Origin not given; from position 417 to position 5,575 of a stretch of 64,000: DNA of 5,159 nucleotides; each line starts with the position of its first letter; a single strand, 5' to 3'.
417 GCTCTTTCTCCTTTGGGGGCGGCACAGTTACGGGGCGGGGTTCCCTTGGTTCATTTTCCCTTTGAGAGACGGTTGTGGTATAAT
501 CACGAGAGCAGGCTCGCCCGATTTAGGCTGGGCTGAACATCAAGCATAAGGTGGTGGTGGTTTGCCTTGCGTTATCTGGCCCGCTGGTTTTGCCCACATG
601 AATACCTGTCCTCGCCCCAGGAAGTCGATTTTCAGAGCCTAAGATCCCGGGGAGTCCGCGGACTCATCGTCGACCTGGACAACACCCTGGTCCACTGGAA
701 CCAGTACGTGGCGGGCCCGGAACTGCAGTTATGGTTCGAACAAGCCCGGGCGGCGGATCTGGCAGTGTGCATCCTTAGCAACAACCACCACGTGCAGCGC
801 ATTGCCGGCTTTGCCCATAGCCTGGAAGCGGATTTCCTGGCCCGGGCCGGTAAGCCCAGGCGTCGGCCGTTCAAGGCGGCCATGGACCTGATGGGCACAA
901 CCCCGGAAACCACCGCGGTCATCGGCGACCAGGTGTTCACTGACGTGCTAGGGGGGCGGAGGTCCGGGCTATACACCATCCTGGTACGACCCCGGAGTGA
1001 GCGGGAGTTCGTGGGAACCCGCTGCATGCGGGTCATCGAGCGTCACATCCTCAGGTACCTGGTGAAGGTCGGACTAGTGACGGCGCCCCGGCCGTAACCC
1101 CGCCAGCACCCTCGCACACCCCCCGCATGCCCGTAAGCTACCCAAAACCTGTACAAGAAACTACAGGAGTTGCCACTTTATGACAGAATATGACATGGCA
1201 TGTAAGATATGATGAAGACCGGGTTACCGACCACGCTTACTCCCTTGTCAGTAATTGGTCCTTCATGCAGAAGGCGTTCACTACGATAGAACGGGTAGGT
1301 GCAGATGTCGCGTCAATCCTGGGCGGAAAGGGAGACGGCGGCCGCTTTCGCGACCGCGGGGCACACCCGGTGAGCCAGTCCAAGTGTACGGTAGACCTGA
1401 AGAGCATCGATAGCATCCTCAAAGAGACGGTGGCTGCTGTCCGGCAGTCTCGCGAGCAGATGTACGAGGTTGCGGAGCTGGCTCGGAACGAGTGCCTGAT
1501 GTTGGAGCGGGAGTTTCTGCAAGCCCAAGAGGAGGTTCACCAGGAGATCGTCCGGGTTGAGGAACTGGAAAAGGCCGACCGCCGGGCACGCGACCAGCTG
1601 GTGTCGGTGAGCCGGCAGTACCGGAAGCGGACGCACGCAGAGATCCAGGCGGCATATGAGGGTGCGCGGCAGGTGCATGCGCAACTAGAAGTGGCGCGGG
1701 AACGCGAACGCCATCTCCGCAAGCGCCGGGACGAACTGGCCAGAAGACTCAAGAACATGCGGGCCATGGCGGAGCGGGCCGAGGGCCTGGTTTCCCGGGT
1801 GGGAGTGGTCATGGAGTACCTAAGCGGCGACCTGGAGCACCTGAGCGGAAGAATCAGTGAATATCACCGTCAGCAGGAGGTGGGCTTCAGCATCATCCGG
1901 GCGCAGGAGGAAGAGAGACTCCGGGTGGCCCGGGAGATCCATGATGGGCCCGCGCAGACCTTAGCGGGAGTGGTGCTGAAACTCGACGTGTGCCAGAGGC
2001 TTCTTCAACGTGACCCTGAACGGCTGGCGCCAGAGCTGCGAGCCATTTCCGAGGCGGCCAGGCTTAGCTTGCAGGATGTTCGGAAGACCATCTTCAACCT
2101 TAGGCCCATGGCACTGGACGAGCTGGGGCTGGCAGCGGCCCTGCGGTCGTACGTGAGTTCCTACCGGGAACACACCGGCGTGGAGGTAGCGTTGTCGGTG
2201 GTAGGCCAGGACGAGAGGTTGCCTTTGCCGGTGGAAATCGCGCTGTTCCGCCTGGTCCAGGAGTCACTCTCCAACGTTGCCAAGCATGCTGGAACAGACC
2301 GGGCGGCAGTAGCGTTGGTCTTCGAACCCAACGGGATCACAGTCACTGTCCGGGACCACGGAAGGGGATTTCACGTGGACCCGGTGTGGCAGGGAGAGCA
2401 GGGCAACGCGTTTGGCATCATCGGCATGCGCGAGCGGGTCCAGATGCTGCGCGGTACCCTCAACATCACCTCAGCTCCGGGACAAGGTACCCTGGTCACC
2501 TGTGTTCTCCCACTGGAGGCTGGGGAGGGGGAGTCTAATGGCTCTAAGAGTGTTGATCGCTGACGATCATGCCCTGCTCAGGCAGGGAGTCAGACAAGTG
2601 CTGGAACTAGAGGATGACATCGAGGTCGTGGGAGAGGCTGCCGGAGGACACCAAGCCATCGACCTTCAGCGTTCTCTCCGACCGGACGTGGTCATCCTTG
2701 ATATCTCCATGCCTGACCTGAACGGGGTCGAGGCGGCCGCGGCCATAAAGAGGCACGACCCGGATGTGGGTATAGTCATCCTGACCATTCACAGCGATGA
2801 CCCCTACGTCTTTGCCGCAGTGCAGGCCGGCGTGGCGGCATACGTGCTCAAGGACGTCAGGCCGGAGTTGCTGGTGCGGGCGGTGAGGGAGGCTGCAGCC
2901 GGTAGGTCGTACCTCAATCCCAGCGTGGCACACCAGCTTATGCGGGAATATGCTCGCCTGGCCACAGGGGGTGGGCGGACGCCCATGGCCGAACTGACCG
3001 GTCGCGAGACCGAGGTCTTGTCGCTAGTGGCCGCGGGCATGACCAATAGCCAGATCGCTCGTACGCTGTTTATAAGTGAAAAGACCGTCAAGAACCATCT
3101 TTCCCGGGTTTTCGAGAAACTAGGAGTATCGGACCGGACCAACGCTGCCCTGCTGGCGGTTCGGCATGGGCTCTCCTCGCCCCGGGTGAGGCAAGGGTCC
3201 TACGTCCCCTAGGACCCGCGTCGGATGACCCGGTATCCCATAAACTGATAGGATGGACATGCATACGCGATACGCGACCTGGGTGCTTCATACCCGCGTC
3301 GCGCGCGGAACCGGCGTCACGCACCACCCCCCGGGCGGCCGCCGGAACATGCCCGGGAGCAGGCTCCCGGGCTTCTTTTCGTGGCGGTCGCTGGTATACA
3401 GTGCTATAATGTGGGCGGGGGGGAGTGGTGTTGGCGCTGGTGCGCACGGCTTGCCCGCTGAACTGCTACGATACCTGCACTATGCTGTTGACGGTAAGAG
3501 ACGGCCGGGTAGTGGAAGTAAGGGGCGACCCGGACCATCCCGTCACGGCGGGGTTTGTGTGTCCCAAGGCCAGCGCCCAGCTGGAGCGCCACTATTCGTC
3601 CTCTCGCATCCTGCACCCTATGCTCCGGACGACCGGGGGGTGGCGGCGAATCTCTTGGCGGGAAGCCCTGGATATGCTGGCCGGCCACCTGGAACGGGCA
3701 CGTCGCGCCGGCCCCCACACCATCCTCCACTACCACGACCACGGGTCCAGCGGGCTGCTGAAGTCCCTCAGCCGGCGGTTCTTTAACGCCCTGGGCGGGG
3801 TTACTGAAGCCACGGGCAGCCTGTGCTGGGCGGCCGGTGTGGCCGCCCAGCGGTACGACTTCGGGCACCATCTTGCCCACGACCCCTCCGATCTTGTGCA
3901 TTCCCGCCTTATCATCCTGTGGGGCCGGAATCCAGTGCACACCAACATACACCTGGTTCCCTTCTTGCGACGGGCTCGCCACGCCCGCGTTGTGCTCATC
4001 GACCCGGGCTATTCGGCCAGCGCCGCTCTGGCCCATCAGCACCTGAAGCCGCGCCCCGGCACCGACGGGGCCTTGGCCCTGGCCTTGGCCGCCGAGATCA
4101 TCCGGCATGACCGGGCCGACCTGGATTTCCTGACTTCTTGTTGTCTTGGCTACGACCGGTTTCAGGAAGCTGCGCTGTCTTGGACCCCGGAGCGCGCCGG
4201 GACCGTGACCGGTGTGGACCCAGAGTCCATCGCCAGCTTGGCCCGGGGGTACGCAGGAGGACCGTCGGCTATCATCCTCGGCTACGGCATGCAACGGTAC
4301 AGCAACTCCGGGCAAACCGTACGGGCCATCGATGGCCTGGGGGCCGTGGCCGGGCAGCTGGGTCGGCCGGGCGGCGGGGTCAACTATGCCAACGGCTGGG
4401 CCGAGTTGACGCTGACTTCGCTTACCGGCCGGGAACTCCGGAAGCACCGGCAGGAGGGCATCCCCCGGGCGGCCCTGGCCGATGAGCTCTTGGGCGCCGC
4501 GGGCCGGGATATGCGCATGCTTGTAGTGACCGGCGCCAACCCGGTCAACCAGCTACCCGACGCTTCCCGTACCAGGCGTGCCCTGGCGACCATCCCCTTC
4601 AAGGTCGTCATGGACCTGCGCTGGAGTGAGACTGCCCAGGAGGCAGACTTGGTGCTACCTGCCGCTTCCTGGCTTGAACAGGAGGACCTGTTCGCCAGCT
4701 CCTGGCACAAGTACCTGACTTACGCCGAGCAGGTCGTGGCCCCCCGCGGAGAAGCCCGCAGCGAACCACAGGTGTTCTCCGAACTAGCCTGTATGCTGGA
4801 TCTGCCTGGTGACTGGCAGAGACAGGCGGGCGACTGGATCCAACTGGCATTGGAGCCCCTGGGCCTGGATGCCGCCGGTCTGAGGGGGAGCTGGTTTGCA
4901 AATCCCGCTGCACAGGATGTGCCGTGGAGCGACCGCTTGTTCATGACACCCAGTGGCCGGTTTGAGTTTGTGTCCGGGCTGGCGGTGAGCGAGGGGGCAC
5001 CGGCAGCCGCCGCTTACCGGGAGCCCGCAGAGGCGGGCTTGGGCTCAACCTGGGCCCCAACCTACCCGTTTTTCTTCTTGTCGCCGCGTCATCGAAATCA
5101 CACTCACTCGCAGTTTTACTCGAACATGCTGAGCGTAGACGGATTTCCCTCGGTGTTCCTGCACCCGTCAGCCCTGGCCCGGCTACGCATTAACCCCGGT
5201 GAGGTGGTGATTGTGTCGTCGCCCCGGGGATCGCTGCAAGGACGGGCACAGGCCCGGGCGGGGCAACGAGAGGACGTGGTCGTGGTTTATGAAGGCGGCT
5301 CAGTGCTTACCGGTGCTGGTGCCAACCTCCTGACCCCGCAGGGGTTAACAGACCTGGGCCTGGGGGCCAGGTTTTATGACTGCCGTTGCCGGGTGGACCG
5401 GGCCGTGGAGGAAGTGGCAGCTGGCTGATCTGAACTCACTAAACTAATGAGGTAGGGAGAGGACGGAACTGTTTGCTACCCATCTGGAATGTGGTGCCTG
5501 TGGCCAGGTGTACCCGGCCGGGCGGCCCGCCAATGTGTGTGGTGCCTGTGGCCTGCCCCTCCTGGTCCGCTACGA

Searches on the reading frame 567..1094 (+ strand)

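Call 37: search_protein_families(library=pfam, proteins=[window:567-1094:+], max_evalue=0.001)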
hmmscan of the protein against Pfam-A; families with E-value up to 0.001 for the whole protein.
window:567-1094:+ (176 aa): 4 families
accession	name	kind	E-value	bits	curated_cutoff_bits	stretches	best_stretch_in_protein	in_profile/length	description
PF13242.12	Hydrolase_like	-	7.3e-11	42.3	22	1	94-141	2-49/75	HAD-hyrolase-like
PF00702.32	Hydrolase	-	1.5e-09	38.9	26.4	1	55-134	105-191/191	haloacid dehalogenase-like hydrolase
PF09419.16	PGP_phosphatase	-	3.8e-07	30.3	20.4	0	111-141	134-164/168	Mitochondrial PGP phosphatase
PF13419.12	HAD_2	-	2e-05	25.2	23.8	1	94-140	133-178/178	Haloacid dehalogenase-like hydrolase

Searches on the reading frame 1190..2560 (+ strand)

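Call 37: search_protein_families(library=pfam, proteins=[window:1190-2560:+], max_evalue=0.001)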
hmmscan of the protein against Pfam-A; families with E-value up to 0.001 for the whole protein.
window:1190-2560:+ (457 aa): 3 families
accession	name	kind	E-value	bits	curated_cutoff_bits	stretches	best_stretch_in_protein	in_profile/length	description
PF05384.16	DegS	-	1.7e-45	154.7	27.6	1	74-232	1-159/159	Sensor protein DegS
PF07730.19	HisKA_3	-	1.5e-18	67.5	24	1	242-309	1-68/68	Histidine kinase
PF02518.31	HATPase_c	-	2.3e-13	51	26.4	1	349-443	3-110/111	Histidine kinase-, DNA gyrase B-, and HSP90-like ATPase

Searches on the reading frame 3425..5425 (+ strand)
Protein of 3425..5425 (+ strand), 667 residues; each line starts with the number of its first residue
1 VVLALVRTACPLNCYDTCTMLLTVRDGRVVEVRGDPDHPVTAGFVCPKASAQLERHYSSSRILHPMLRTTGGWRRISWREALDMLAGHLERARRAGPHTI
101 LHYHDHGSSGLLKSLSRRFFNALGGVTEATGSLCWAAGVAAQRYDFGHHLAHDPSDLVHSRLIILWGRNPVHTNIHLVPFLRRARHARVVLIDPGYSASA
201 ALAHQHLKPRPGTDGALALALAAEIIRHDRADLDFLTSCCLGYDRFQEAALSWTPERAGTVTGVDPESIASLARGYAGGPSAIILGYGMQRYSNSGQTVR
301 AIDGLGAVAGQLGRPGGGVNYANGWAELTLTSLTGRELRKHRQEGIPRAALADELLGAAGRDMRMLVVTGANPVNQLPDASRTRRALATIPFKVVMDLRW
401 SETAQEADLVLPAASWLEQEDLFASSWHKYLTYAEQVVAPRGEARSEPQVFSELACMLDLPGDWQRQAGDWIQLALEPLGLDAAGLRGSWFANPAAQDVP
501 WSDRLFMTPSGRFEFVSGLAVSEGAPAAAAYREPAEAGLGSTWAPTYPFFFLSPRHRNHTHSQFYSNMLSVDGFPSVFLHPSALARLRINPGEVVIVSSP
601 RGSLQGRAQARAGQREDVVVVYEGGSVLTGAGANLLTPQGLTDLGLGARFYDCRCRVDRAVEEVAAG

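Call 37: search_protein_families(library=pfam, proteins=[window:3425-5425:+], max_evalue=0.001)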
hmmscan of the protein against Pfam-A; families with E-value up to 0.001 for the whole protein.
window:3425-5425:+ (667 aa): 3 families
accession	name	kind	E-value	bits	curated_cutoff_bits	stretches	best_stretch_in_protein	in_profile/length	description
PF00384.28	Molybdopterin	-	3.3e-47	161.7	24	1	61-455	1-351/353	Molybdopterin oxidoreductase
PF04879.21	Molybdop_Fe4S4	-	1.6e-15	57.3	22.7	1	5-57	3-54/55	Molybdopterin oxidoreductase Fe4S4 domain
PF01568.27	Molydop_binding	-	2.7e-12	47.2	26.8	1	550-653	2-109/110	Molydopterin dinucleotide binding domain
